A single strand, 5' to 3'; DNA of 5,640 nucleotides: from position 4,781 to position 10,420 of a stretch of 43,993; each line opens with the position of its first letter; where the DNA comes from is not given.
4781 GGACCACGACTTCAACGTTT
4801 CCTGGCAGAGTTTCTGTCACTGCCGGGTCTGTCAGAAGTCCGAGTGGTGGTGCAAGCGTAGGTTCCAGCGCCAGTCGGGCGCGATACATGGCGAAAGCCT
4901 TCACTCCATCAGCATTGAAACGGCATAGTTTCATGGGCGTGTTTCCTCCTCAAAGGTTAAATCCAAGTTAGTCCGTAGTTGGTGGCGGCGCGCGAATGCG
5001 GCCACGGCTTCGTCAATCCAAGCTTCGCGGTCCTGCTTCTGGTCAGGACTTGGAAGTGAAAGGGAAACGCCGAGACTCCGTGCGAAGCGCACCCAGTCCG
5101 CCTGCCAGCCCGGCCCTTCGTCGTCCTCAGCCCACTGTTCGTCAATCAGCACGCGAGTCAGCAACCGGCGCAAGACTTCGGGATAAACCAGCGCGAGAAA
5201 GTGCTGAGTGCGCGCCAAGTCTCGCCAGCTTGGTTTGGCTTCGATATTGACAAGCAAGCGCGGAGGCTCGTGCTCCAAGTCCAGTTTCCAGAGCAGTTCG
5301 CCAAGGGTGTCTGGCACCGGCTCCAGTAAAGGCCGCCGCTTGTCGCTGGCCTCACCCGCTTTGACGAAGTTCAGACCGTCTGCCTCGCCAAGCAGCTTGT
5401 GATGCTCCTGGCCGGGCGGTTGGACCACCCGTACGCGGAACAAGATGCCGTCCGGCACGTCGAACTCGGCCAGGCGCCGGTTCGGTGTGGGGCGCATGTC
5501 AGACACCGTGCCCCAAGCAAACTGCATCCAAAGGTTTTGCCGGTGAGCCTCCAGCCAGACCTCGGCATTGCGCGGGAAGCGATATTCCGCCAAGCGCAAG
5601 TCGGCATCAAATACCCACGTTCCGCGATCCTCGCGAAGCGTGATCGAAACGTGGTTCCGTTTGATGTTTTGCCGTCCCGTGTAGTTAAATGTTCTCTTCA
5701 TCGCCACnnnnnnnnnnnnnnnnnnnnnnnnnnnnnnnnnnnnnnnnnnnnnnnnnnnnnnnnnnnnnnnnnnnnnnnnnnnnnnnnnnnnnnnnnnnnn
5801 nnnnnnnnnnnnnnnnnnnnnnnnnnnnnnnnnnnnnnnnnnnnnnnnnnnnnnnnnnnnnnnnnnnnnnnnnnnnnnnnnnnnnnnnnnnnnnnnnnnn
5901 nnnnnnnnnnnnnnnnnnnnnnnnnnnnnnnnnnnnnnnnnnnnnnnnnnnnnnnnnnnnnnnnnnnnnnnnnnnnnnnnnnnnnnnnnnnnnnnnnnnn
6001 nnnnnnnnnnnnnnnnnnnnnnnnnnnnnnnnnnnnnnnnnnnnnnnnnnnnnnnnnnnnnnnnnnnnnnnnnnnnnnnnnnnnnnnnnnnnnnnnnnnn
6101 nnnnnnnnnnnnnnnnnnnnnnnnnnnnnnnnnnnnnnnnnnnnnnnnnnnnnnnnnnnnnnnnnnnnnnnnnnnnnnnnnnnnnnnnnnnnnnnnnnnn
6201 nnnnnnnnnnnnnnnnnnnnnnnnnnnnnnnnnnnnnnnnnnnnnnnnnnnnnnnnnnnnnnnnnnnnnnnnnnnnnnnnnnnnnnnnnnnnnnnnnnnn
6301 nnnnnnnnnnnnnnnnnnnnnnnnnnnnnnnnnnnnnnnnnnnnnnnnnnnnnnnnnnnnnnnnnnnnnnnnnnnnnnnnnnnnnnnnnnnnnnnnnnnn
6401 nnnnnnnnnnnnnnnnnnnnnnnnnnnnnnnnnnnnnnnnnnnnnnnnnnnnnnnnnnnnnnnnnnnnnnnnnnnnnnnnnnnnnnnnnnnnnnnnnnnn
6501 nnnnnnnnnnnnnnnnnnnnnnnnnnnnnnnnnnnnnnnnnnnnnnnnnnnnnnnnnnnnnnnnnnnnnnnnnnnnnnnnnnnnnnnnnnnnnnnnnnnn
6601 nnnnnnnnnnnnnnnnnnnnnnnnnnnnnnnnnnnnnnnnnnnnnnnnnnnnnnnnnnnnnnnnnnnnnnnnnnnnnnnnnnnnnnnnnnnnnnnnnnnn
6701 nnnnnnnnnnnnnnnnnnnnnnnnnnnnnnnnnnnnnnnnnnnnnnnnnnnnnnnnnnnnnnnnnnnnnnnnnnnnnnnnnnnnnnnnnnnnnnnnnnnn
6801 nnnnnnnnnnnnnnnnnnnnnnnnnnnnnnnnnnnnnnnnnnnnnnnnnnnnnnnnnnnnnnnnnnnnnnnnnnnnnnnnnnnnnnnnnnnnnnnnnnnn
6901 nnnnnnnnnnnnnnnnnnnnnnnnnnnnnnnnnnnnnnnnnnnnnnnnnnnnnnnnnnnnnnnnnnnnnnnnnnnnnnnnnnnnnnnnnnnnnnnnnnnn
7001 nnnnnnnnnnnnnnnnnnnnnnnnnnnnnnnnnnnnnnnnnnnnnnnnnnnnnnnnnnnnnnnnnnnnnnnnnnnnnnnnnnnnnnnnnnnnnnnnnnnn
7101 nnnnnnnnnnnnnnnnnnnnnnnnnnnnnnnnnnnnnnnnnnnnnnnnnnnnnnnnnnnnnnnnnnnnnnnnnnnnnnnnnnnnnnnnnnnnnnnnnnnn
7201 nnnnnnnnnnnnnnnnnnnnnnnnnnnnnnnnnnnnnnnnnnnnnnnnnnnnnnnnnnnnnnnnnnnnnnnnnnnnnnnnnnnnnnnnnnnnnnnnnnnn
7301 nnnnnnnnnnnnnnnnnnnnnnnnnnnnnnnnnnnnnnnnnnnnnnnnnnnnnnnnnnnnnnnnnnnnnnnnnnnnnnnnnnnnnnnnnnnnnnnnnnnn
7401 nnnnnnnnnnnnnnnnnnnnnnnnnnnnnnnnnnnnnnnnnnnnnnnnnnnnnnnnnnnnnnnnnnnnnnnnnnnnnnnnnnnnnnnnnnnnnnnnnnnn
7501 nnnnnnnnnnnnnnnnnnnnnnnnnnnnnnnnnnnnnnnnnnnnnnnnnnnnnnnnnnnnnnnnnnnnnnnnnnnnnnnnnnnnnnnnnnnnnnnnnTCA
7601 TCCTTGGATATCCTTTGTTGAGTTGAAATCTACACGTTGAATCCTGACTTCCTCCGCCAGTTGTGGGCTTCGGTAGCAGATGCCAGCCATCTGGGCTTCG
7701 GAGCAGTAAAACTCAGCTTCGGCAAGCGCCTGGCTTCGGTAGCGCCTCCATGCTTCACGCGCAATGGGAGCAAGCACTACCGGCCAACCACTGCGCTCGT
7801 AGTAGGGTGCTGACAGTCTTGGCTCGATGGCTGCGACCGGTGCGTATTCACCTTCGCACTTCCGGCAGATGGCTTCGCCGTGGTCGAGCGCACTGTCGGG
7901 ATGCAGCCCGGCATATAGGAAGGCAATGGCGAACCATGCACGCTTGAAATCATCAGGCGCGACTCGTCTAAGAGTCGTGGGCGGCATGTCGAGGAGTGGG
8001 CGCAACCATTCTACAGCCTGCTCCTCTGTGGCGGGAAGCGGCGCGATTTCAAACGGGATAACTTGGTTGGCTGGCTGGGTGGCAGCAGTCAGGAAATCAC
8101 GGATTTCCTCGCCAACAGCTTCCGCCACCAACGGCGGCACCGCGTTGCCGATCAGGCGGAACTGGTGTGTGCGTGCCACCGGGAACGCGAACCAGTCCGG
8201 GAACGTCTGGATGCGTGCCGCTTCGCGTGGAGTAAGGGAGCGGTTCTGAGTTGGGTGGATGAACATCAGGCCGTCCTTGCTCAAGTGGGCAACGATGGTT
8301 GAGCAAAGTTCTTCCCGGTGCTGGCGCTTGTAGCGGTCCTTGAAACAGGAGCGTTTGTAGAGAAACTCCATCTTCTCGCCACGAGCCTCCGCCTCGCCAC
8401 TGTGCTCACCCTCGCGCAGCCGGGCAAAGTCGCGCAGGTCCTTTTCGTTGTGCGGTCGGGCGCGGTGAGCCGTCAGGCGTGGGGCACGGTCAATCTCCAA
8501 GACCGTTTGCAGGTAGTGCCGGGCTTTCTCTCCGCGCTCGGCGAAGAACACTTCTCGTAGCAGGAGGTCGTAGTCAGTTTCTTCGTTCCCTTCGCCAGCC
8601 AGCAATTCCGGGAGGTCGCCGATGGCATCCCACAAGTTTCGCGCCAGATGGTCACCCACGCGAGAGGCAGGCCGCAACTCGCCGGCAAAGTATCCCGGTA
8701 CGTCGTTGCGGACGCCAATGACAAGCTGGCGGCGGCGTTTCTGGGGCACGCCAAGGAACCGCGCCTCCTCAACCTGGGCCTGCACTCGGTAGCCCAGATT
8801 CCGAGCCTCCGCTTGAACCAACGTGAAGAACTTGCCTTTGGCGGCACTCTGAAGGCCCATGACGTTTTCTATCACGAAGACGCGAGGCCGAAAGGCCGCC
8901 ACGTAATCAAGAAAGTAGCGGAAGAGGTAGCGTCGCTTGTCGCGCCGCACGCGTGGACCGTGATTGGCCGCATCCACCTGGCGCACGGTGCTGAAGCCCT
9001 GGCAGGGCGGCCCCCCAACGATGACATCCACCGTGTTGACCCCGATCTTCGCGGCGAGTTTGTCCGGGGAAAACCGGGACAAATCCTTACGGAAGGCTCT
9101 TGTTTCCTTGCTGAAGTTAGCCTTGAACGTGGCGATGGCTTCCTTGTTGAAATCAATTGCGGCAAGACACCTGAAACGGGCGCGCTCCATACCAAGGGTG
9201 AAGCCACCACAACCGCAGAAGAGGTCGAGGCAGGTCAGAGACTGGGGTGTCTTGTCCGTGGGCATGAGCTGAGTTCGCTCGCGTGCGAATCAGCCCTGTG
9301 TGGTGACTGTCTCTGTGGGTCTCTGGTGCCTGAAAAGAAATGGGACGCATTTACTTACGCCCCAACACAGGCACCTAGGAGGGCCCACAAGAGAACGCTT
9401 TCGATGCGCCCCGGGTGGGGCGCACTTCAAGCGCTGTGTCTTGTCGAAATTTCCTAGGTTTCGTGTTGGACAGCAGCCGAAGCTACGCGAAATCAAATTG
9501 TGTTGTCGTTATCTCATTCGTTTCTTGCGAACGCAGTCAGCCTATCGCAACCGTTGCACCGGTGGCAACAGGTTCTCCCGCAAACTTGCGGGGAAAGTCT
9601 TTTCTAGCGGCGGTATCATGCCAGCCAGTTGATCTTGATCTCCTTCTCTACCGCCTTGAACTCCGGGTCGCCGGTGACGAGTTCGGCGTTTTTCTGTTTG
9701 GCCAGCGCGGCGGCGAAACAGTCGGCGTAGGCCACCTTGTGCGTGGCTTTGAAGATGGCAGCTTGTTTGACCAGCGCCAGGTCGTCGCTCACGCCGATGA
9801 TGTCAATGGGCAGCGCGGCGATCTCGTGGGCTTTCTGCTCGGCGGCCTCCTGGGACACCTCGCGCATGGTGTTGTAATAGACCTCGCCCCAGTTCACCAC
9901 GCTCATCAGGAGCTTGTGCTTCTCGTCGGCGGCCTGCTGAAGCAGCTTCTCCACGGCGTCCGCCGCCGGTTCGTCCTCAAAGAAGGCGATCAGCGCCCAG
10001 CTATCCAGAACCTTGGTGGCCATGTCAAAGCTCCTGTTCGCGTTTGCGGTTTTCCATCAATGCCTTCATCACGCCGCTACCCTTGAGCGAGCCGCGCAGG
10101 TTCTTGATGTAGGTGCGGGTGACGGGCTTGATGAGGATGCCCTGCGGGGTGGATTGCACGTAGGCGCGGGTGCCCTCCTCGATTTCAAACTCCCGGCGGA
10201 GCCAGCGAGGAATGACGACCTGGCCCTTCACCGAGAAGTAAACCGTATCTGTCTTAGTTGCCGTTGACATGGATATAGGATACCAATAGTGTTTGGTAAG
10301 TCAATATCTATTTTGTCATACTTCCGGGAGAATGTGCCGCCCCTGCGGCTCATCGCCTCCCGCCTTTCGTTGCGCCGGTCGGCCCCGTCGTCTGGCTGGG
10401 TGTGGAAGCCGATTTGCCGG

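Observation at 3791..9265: dcm ... vsr operon enclosing a GHKL/MORC-like ATPase and two orphan proteins: candidate undescribed methylation-linked defence system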

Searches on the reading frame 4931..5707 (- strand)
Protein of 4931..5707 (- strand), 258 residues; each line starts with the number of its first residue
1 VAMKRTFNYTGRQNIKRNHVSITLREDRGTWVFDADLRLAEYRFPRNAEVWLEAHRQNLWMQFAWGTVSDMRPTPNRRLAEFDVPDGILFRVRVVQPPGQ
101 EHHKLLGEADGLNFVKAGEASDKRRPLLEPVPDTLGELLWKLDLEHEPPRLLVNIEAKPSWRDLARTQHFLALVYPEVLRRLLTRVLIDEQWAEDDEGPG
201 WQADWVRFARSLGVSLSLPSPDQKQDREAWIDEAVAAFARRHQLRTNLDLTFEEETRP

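Call 3: search_protein_families(library=pfam, proteins=[window:4931-5707:-], max_evalue=0.1)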
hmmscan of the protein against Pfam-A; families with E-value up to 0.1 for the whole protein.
window:4931-5707:- (258 aa): 0 families

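Call 4: search_protein_families(library=padloc, proteins=[window:4931-5707:-], max_evalue=0.1)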
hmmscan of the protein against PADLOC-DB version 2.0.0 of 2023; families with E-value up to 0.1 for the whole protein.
window:4931-5707:- (258 aa): 0 families

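Call 5: search_protein_families(library=ncbifam, proteins=[window:4931-5707:-], max_evalue=0.1)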
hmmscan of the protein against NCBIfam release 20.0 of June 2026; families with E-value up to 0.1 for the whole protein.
window:4931-5707:- (258 aa): 0 families

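Call 10: search_protein_families(library=phrogs, proteins=[window:4931-5707:-], max_evalue=1)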
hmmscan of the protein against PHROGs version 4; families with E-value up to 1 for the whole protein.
window:4931-5707:- (258 aa): 0 families

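Call 14: find_homologous_proteins(query=window:4931-5707:-)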
Query window:4931-5707:- (258 aa): 197 proteins with E <= 0.001 among 1408 candidates; the best 120 are listed.
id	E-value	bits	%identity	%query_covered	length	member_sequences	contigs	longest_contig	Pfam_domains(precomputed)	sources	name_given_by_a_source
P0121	9.9e-162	555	95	99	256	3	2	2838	-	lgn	-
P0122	5.2e-146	503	86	99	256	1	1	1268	-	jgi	jgi:hypothetical protein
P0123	2.4e-142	491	83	99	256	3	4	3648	-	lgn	-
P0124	1.7e-135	469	79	99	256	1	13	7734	-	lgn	-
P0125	3.6e-129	448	77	99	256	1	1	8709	-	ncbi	-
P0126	5.8e-125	434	75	99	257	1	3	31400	-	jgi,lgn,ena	-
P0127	2.8e-124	432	71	99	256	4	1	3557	-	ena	-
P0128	5.5e-124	431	74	99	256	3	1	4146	-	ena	-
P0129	1.7e-123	429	72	99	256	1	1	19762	-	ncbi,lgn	-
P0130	4.3e-123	428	74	99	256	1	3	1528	-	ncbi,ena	-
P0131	5.4e-122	424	72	98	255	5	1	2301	-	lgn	-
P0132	1.0e-121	423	72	98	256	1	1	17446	-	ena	-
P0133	4.9e-121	421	71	99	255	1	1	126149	-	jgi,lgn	jgi:hypothetical protein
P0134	1.8e-120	419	73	99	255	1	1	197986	-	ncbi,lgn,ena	-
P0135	1.5e-119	416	71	99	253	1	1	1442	-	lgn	-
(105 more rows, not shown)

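Call 22: search_solved_structures(query=A2, max_evalue=10, show_alignments=2)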
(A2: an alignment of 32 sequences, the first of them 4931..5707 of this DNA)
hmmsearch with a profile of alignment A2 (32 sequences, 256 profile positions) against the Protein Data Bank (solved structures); distinct sequences matched with E-value up to 10: 0.

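Call 90: search_solved_structures(query=A7, max_evalue=10, show_alignments=2)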
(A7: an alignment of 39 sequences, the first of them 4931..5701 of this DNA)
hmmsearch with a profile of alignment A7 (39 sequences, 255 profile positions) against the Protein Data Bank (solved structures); distinct sequences matched with E-value up to 10: 1.
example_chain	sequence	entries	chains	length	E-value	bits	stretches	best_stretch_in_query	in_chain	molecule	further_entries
9fn1_U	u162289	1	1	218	0.83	11.9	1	7-42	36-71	Vps20/32/60-like protein (ESCRT-III)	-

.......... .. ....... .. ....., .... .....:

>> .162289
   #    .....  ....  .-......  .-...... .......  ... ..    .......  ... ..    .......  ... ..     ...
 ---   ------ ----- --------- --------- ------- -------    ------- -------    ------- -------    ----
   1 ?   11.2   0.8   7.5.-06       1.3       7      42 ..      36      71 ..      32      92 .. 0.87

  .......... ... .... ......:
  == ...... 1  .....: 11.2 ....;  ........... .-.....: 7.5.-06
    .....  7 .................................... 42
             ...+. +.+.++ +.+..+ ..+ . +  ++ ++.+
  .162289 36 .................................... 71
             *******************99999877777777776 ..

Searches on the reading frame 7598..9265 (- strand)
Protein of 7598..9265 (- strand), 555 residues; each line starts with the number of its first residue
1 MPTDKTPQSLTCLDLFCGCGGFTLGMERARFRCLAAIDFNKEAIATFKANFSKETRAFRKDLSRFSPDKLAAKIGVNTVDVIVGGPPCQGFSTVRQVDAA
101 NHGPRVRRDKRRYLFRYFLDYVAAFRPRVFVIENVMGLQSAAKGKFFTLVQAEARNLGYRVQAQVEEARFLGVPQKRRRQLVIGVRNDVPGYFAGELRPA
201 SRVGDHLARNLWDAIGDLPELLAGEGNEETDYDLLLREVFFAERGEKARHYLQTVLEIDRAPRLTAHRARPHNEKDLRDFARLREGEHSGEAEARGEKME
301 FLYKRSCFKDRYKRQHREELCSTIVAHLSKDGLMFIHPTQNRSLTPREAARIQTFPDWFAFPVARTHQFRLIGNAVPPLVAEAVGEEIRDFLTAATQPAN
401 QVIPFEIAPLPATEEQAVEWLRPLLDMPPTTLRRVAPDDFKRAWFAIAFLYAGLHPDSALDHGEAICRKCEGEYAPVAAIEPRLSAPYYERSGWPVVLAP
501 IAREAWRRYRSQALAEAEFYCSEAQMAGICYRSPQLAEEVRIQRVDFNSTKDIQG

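Call 3: search_protein_families(library=pfam, proteins=[window:7598-9265:-], max_evalue=0.1)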
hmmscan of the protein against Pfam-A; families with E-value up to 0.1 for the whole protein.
window:7598-9265:- (555 aa): 4 families
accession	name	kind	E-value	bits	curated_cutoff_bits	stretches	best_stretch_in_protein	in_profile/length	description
PF00145.23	DNA_methylase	-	6e-62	210.4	22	1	11-388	2-322/324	C-5 cytosine-specific DNA methylase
PF09445.16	Methyltransf_15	-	4.4e-05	23.5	22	1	12-96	4-89/165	RNA cap guanine-N2 methyltransferase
PF11287.13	DUF3088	-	0.0069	16.7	26.4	1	512-548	14-51/112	Protein of unknown function (DUF3088)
PF13649.12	Methyltransf_25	-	0.036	15.2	27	0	13-63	2-56/97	Methyltransferase domain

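Call 4: search_protein_families(library=padloc, proteins=[window:7598-9265:-], max_evalue=0.1)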
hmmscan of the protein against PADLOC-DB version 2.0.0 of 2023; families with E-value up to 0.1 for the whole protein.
window:7598-9265:- (555 aa): 63 families (the best 25 are shown)
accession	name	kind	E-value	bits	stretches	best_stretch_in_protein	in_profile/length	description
PDLC03234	MTase_II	-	2.3e-89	298.3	1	9-395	4-369/375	Type II methyltransferase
PDLC03326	MTase_II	-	5e-84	280.9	1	11-403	6-387/412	Type II methyltransferase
PDLC03378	MTase_II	-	1.5e-83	279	1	10-396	3-334/344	Type II methyltransferase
PDLC00033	DruM2|DruM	-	1e-77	259.9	1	3-394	15-366/368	DNA cytosine methylase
PDLC02648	DrmMII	-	3.2e-75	251.7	1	9-389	21-448/468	DrmMII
PDLC02649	DrmMII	-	3.4e-75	251.6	2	73-393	110-419/422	DrmMII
PDLC02656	DrmMII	-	1.5e-62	210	2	257-392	327-469/491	DrmMII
PDLC03272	MTase_II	-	8.2e-61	204.3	1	5-398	70-396/407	Type II methyltransferase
PDLC03237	MTase_II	-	5.9e-60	201.2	2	8-189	792-972/1036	Type II methyltransferase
PDLC03232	MTase_II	-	2.8e-59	199.1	2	77-393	131-461/465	Type II methyltransferase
PDLC00026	DruM2|DruM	-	9.6e-55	184.5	2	8-189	3-171/336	DNA cytosine methylase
PDLC00031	DruM2|DruM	-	2.1e-46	156.7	2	8-194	10-180/361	DNA cytosine methylase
PDLC00027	DruM2|DruM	-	6.3e-45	152.1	2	8-194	10-180/361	DNA cytosine methylase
PDLC03279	MTase_II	-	2.8e-44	149.4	1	12-392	5-353/587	Type II methyltransferase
PDLC03307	MTase_II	-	2.4e-42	143.5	3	11-147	2-123/382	Type II methyltransferase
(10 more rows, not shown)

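Call 5: search_protein_families(library=ncbifam, proteins=[window:7598-9265:-], max_evalue=0.1)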
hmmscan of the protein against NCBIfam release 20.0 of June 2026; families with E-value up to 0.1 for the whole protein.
window:7598-9265:- (555 aa): 8 families
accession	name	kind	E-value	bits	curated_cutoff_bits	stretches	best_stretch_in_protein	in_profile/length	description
TIGR00675.1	dcm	superfamily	1.6e-56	192.4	100.65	1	13-388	2-329/329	DNA (cytosine-5-)-methyltransferase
NF007772.0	PRK10458.1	subfamily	2.4e-20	72.5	710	2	5-189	84-290/472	DNA cytosine methylase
NF002910.0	PRK03522.2-3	equivalog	0.0095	15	558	1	11-92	237-322/383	23S rRNA (uracil(747)-C(5))-methyltransferase RlmC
NF002909.0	PRK03522.2-1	equivalog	0.013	14.7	553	1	12-90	236-311/374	23S rRNA (uracil(747)-C(5))-methyltransferase RlmC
NF009639.0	PRK13168.1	equivalog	0.02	13.8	458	1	12-78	304-373/446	23S rRNA (uracil(1939)-C(5))-methyltransferase RlmD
NF047732.1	tRNAMtaseTrm5bMeth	equivalog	0.053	12.5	500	0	12-51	202-239/337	tRNA (guanine(37)-N1)-methyltransferase Trm5b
NF043040.1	corrin_prot_MT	hypoth_equivalog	0.063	12.7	180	0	11-83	44-115/216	corrinoid protein-associated methyltransferase CpaM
TIGR02085.1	meth_trns_rumB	equivalog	0.067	12.2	429.5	1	12-49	237-273/374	23S rRNA (uracil(747)-C(5))-methyltransferase RlmC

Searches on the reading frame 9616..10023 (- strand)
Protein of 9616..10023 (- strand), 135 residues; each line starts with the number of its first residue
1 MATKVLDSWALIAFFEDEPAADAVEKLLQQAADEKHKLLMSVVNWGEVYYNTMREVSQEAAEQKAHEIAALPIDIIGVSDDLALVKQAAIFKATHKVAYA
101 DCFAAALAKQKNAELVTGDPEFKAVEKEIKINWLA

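Call 3: search_protein_families(library=pfam, proteins=[window:9616-10023:-], max_evalue=0.1)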
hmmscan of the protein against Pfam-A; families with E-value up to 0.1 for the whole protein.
window:9616-10023:- (135 aa): 3 families
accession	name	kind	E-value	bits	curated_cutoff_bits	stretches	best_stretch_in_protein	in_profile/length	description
PF01850.27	PIN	-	2.4e-17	64.1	23.6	1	5-127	2-119/120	PIN domain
PF13470.12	PIN_3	-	0.02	16.1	27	1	5-119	3-113/115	PIN domain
PF16289.11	PIN_12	-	0.023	15.5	32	1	6-94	3-93/172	PIN domain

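Call 4: search_protein_families(library=padloc, proteins=[window:9616-10023:-], max_evalue=0.1)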
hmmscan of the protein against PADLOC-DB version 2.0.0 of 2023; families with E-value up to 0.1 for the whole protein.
window:9616-10023:- (135 aa): 0 families

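Call 5: search_protein_families(library=ncbifam, proteins=[window:9616-10023:-], max_evalue=0.1)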
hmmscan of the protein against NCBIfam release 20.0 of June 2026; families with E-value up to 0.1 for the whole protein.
window:9616-10023:- (135 aa): 3 families
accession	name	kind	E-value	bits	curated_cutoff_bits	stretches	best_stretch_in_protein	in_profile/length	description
NF047959.1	TA_toxin_VapC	equivalog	0.00033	20.8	80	1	5-130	2-124/125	type II toxin-antitoxin system VapC family toxin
NF010739.0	PRK14141.1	equivalog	0.0043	16.7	192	1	16-88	34-102/211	nucleotide exchange factor GrpE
NF040622.1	MfnE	equivalog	0.033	13.9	300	1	26-87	19-82/211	[5-(aminomethyl)furan-3-yl]methyl phosphate kinase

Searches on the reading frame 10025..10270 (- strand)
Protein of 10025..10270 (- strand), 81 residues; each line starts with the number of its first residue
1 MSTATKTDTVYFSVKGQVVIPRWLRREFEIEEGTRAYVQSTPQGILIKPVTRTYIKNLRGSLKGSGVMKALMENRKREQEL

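Call 3: search_protein_families(library=pfam, proteins=[window:10025-10270:-], max_evalue=0.1)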
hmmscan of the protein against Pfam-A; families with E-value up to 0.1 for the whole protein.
window:10025-10270:- (81 aa): 1 family
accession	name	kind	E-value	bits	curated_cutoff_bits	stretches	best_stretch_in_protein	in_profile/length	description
PF04014.23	MazE_antitoxin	-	0.00017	21.9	24.7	1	15-52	7-45/48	Antidote-toxin recognition MazE, bacterial antitoxin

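Call 4: search_protein_families(library=padloc, proteins=[window:10025-10270:-], max_evalue=0.1)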
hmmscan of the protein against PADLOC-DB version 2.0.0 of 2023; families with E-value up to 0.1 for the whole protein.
window:10025-10270:- (81 aa): 0 families

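Call 5: search_protein_families(library=ncbifam, proteins=[window:10025-10270:-], max_evalue=0.1)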
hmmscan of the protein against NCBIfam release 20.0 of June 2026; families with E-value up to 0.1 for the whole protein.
window:10025-10270:- (81 aa): 2 families
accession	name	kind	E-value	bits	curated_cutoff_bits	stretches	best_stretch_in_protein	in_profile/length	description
TIGR01439.1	lp_hng_hel_AbrB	domain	4.8e-06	26.2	28.3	1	13-50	5-43/44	transcriptional regulator, AbrB family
NF040962.1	near_HgcAB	equivalog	0.017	15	70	1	14-38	12-36/70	HgcAB-associated protein HgcC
